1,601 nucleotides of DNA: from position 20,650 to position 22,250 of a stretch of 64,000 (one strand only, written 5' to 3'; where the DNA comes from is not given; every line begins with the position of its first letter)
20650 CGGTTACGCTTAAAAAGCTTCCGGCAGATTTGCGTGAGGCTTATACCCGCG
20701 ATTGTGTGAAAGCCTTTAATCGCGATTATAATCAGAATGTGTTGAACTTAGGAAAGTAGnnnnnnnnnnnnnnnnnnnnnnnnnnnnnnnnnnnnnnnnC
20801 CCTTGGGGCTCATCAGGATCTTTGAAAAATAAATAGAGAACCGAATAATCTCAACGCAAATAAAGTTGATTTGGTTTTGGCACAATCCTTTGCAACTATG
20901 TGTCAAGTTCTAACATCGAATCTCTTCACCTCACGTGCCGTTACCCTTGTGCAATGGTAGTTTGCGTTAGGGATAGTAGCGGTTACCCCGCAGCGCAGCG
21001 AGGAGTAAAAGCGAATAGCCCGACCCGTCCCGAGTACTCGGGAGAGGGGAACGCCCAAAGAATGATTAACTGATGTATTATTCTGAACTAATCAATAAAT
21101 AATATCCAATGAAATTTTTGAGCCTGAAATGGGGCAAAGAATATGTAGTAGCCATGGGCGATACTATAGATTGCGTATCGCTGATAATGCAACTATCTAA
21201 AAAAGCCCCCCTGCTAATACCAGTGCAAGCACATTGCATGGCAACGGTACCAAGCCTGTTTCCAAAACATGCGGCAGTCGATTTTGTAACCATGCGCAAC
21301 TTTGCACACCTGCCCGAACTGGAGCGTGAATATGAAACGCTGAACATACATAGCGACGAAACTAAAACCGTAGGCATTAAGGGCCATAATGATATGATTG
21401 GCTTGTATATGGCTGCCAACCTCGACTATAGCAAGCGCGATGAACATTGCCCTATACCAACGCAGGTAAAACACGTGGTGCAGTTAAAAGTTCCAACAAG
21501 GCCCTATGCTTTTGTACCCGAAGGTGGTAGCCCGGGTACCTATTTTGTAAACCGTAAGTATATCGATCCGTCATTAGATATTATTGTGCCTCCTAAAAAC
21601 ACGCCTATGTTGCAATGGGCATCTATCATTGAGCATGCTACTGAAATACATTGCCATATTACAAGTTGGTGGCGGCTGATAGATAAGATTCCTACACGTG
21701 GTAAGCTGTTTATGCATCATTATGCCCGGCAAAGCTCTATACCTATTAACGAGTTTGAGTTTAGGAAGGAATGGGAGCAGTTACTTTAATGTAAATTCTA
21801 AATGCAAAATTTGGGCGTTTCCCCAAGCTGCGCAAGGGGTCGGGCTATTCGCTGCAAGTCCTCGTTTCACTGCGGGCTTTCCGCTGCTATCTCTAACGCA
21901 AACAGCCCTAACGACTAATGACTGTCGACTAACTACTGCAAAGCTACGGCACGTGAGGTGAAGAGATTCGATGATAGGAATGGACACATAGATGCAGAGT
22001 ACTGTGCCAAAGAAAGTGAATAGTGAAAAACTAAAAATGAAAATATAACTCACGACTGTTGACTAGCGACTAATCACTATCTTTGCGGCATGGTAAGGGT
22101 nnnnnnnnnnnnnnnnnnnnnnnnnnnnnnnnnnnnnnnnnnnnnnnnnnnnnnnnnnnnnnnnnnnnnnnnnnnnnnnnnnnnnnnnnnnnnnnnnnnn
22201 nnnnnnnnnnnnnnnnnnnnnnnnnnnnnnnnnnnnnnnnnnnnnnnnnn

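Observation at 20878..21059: Abundant ~175-nt bipartite 'AB element' (12 full or partial copies in 64 kb): unclassified structured repeat or ncRNA candidate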

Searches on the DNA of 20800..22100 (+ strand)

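Call 10: search_rna_families(source=window, start=20800, end=22100, threshold=evalue, max_evalue=10)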
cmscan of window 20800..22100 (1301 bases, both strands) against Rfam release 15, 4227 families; matches with E-value up to 10: 4.
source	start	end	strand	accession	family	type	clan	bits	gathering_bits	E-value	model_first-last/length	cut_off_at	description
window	20955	21029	+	RF01705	Flavo-1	Gene; sRNA;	-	30.5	42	0.0004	1-76/76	no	Flavo-1 RNA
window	21834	21904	-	RF01705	Flavo-1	Gene; sRNA;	-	28.3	42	0.0015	1-76/76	no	Flavo-1 RNA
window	21024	21125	+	RF00618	U4atac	Gene; snRNA; splicing;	CL00007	19.2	53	1.3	1-132/132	no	U4atac minor spliceosomal RNA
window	20874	20896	-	RF01346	CRISPR-DR36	Gene; CRISPR;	-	16.4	38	1.3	1-36/36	no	CRISPR RNA direct repeat element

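Call 14: search_rna_families(source=window, start=20900, end=21100, threshold=evalue, max_evalue=1, show_alignments=2)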
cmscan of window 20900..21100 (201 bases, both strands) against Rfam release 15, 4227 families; matches with E-value up to 1: 1.
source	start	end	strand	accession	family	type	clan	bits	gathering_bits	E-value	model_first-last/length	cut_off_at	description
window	20955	21029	+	RF01705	Flavo-1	Gene; sRNA;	-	30.5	42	6.1e-05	1-76/76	no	Flavo-1 RNA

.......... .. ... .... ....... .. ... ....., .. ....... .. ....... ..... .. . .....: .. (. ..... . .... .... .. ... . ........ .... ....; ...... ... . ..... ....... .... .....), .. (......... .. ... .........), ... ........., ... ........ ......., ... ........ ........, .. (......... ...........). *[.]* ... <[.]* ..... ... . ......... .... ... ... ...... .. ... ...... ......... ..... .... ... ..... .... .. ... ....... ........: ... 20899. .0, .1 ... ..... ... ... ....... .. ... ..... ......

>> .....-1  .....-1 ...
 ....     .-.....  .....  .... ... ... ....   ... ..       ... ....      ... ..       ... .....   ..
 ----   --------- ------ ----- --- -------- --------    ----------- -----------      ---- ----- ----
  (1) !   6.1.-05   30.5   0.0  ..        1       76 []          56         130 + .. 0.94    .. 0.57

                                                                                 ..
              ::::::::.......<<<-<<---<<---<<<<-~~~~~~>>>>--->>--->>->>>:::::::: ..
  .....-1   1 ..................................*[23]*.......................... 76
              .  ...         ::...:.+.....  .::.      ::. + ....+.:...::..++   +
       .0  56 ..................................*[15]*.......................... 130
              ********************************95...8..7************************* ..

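Call 19: search_dna_similar(query=window:20878-21059:+, collection=plasmids, mode=distant, max_rows=40)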
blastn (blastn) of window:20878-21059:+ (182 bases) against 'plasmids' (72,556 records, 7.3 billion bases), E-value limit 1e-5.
Records with a match: 26; places in all: 27; records where one place covers at least 80% of the query: 0.
Best place of each record, by identity: 80-90% 26.
By first word of the organism name: Bacteroides 22; Phocaeicola 4.
By predicted mobility (MOB-suite, as given by PLSDB): conjugative 25; mobilizable 1.
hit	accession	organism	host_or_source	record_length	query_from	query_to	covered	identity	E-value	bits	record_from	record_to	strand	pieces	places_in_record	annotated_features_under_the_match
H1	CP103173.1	Bacteroides ovatus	Homo sapiens,cell culture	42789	86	148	35%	82.5%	4e-8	65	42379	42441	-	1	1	none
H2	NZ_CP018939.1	Bacteroides fragilis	Homo sapiens,wound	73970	86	148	35%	81.0%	5e-7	61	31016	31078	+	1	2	none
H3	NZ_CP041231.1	Bacteroides xylanisolvens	Homo sapiens,cell culture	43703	86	148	35%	81.0%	5e-7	61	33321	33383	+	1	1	none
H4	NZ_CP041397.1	Bacteroides ovatus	Homo sapiens,cell culture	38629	86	148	35%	81.0%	5e-7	61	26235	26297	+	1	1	none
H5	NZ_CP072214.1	Bacteroides xylanisolvens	Homo sapiens,cultured bacterial ...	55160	86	148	35%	81.0%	5e-7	61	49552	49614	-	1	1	none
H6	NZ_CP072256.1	Bacteroides uniformis CL03T12C37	Homo sapiens,cultured bacterial ...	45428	86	148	35%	81.0%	5e-7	61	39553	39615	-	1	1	none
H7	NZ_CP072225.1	Bacteroides thetaiotaomicron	Homo sapiens,cultured bacterial ...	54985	86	148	35%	81.0%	5e-7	61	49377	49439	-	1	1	none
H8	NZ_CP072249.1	Phocaeicola dorei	Homo sapiens,cultured bacterial ...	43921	86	148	35%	81.0%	5e-7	61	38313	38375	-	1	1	none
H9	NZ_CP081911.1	Phocaeicola vulgatus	Homo sapiens,Peritoneal Fluid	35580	86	148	35%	81.0%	5e-7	61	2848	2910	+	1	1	none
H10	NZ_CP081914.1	Bacteroides faecis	Homo sapiens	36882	86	148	35%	81.0%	5e-7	61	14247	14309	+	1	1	none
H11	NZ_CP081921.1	Bacteroides fragilis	Homo sapiens,blood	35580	86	148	35%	81.0%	5e-7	61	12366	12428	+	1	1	none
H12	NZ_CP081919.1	Bacteroides ovatus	Homo sapiens,blood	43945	86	148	35%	81.0%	5e-7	61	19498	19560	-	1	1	none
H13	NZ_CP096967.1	Phocaeicola vulgatus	whole organism,human feces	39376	86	148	35%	81.0%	5e-7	61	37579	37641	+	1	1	none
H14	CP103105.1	Bacteroides thetaiotaomicron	Homo sapiens,cell culture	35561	86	148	35%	81.0%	5e-7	61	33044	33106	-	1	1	none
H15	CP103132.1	Bacteroides ovatus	Homo sapiens,cell culture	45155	86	148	35%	81.0%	5e-7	61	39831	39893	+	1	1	none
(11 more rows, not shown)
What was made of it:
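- On Flavo-1 (RF01705): Window B matches Bacteroides plasmids at 81% over 63 nt (call 19).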

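Call 21: get_annotated_region(hit=H2, flank=4000)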
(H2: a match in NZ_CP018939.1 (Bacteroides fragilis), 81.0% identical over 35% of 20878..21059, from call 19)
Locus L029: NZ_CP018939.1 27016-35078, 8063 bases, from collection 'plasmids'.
description: Bacteroides fragilis strain Q1F2 plasmid Q1F2-p2, complete sequence
organism: Bacteroides fragilis (NCBI taxid 817)
taxonomy: Bacteria; Bacteroidota; Bacteroidia; Bacteroidales; Bacteroidaceae; Bacteroides; Bacteroides fragilis
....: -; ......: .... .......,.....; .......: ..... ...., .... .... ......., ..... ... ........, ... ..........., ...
typing (MOB-suite, as given by PLSDB): conjugative; replicon rep_cluster_663; relaxase MOBP; mating-pair formation MPF_T
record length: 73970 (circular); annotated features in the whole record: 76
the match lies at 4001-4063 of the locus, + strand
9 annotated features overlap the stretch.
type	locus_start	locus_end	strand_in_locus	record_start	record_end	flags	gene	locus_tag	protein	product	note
CDS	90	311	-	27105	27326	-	-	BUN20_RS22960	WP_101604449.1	hypothetical protein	-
CDS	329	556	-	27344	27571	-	-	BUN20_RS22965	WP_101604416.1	hypothetical protein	-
CDS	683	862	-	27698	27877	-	-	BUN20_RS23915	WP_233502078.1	hypothetical protein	-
CDS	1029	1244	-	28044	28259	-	-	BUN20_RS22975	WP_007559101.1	hypothetical protein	-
CDS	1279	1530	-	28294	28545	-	-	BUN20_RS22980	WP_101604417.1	DNA-binding protein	-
CDS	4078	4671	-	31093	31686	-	-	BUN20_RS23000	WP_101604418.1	recombinase family protein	GO:0006310 - DNA recombination [Evidence IEA]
CDS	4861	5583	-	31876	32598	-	-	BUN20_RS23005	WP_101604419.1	TetR/AcrR family transcriptional regulator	-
CDS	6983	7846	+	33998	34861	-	-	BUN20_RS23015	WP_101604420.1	hypothetical protein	-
CDS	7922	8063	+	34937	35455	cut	-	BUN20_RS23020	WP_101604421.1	hypothetical protein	-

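Call 22: get_annotated_region(hit=H1, flank=4000)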
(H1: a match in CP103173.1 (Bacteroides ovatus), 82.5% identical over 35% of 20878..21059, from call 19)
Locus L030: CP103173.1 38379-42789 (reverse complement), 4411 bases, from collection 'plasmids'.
description: Bacteroides ovatus strain BFG-126 plasmid unnamed1, complete sequence
organism: Bacteroides ovatus (NCBI taxid 28116)
taxonomy: Bacteria; Bacteroidota; Bacteroidia; Bacteroidales; Bacteroidaceae; Bacteroides; Bacteroides ovatus
host: -; source: Homo sapiens,cell culture; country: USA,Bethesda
typing (MOB-suite, as given by PLSDB): conjugative; replicon rep_cluster_663; relaxase MOBP; mating-pair formation MPF_T
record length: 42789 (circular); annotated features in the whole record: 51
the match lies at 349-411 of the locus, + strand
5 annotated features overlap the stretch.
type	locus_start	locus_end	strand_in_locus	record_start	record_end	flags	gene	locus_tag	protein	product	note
CDS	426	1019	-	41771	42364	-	-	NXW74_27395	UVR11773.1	recombinase family protein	-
CDS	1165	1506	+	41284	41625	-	-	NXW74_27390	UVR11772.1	hypothetical protein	-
CDS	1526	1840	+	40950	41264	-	-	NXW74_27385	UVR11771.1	DUF4134 domain-containing protein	-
CDS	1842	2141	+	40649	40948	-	-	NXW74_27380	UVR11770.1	DUF4133 domain-containing protein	-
CDS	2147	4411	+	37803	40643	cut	-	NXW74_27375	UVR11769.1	conjugal transfer protein TraG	-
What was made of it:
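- B is present in conjugative plasmids (calls 19, 21, 22).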

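Call 23: search_rna_families(source=L029, threshold=evalue, max_evalue=0.1, show_alignments=2)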
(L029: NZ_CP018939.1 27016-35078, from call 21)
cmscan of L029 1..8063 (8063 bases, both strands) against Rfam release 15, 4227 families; matches with E-value up to 0.1: 2.
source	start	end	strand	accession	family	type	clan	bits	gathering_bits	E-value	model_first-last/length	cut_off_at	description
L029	3999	4067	+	RF01705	Flavo-1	Gene; sRNA;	-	32.6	42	0.00065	1-76/76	no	Flavo-1 RNA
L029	3902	3982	-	RF00962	mir-586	Gene; miRNA;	-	25.2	89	0.076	1-87/87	no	mir-586 microRNA precursor family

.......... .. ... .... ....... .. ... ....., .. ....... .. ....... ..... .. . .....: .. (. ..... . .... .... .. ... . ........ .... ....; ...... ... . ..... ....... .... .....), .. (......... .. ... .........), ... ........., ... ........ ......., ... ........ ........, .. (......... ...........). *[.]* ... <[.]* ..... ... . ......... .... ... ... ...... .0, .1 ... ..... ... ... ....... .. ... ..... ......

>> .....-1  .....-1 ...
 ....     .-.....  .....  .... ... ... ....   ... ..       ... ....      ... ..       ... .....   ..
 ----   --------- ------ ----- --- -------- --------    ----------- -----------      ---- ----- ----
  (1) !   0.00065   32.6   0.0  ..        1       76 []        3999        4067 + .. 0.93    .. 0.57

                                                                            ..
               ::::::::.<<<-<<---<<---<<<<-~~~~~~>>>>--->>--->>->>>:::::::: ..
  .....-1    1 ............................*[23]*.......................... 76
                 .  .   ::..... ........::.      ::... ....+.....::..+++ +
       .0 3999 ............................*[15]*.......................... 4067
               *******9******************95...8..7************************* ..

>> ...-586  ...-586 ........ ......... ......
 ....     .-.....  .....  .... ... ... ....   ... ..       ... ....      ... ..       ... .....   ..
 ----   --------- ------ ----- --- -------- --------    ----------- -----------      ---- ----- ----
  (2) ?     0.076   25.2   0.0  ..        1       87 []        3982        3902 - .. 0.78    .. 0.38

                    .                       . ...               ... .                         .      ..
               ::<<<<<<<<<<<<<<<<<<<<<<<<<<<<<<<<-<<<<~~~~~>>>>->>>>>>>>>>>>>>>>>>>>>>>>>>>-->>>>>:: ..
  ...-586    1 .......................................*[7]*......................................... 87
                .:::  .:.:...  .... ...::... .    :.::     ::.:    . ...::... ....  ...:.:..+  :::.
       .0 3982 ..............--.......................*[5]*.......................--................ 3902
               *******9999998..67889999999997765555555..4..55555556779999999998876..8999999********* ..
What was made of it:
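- On Flavo-1 (RF01705): The full model (1-76) aligns (calls 14, 23).
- Window B matches such plasmids at 81% over 63 nt (calls 19, 23).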

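Call 77: search_dna_similar(query=window:20960-21059:+, collection=phages, mode=distant, max_evalue=0.001, max_rows=40)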
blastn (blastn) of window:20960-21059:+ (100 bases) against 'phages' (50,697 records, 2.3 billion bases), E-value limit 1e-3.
No match.

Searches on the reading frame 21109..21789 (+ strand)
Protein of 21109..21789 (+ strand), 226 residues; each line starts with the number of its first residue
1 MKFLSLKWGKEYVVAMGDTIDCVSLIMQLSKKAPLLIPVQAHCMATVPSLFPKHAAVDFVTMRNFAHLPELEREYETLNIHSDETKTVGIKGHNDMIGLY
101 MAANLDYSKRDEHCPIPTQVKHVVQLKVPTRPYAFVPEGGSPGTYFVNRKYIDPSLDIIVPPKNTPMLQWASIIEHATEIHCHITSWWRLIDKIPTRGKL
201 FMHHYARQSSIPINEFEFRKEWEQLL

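Call 33: search_protein_families(library=pfam, proteins=[window:21109-21789:+], max_evalue=0.001)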
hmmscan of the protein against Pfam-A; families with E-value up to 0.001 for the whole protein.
window:21109-21789:+ (226 aa): 0 families

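Call 36: find_encoding_contigs(protein=window:21109-21789:+, flank=3000, max_places=6)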
Protein window:21109-21789:+ (226 aa): 3 contigs read that carry it; 2 places shown.
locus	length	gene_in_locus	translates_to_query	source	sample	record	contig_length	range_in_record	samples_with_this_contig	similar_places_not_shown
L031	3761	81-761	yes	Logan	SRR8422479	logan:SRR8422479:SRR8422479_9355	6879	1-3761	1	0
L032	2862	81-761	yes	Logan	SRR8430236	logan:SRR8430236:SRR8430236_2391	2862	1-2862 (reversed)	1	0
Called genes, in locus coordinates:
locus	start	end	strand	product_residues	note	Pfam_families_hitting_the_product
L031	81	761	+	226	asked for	-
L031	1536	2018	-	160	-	-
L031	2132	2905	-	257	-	-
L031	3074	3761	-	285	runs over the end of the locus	-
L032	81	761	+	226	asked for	-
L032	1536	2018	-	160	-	-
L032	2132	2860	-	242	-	?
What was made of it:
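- Tried and rejected: The protein look-up returned only short Logan contigs that break at the repeat (call 36).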

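Call 69: search_protein_families(library=phrogs, proteins=[window:21109-21789:+], max_evalue=0.001)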
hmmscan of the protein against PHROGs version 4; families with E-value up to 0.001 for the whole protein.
window:21109-21789:+ (226 aa): 0 families
